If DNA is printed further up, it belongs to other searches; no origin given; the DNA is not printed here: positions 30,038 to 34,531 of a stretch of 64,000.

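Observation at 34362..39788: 1808-aa secreted TPR/LysM-like protein with beta-rich C-terminus as candidate polymer export scaffold/porin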

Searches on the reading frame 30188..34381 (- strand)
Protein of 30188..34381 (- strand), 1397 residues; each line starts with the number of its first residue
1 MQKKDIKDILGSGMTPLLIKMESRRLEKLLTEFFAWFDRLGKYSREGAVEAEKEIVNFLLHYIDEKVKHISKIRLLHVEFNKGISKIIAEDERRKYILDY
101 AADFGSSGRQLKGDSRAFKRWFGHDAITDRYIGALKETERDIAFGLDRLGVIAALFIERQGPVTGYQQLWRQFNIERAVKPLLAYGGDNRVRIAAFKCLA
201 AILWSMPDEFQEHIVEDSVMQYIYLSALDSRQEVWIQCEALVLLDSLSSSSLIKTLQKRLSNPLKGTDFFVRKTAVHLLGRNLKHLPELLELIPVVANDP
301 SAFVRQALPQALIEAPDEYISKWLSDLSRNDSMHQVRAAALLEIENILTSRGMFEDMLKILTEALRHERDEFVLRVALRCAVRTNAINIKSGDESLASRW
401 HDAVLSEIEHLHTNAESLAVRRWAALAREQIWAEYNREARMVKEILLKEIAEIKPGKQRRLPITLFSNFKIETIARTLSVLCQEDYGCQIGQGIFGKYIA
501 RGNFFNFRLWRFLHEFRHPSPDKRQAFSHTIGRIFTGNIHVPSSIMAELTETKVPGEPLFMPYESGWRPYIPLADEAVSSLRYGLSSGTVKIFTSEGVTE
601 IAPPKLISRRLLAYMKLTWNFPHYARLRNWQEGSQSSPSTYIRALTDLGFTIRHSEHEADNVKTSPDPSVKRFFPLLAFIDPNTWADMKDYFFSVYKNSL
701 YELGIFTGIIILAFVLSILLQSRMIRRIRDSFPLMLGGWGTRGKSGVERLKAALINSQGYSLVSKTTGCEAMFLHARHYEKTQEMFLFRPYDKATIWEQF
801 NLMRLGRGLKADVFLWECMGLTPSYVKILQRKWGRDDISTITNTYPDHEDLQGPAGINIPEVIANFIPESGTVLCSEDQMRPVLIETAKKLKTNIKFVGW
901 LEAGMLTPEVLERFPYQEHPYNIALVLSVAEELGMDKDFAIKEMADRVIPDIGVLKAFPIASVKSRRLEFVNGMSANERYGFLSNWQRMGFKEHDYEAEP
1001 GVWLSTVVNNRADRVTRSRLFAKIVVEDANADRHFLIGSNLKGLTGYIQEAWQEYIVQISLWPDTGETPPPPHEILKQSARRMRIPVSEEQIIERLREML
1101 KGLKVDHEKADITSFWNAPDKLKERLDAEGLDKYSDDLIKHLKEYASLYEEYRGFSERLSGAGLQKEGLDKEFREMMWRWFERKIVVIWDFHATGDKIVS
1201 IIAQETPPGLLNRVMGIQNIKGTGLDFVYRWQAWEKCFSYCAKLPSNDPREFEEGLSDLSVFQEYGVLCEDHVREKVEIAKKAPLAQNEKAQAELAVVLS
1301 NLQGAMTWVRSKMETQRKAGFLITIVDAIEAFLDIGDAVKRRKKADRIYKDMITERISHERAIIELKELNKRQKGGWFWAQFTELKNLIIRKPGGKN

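Call 6: search_protein_families(library=pfam, proteins=[window:30188-34381:-], max_evalue=0.1)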
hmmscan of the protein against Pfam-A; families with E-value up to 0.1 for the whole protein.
window:30188-34381:- (1397 aa): 3 families
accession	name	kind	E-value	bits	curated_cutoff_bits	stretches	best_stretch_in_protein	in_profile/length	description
PF13646.12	HEAT_2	-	2.2e-07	31.5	27.7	2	291-378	3-84/88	HEAT repeats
PF02985.28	HEAT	-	0.0025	18.3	23.5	0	188-202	13-27/31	HEAT repeat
PF01602.26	Adaptin_N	-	0.043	12.8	37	0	233-291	92-150/524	Adaptin N terminal region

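Call 7: search_protein_families(library=ncbifam, proteins=[window:30188-34381:-], max_evalue=0.1)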
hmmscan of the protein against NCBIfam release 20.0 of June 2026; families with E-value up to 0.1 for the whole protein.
window:30188-34381:- (1397 aa): 1 family
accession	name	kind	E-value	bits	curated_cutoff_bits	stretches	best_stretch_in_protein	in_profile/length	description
TIGR04012.1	poly_gGlu_PgsB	equivalog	4.6e-61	206.6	222.7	1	709-1050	5-331/380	poly-gamma-glutamate synthase PgsB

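Call 41: search_solved_structures(query=window:30188-34381:-, max_evalue=0.01)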
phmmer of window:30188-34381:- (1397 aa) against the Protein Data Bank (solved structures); distinct sequences matched with E-value up to 0.01: 0.
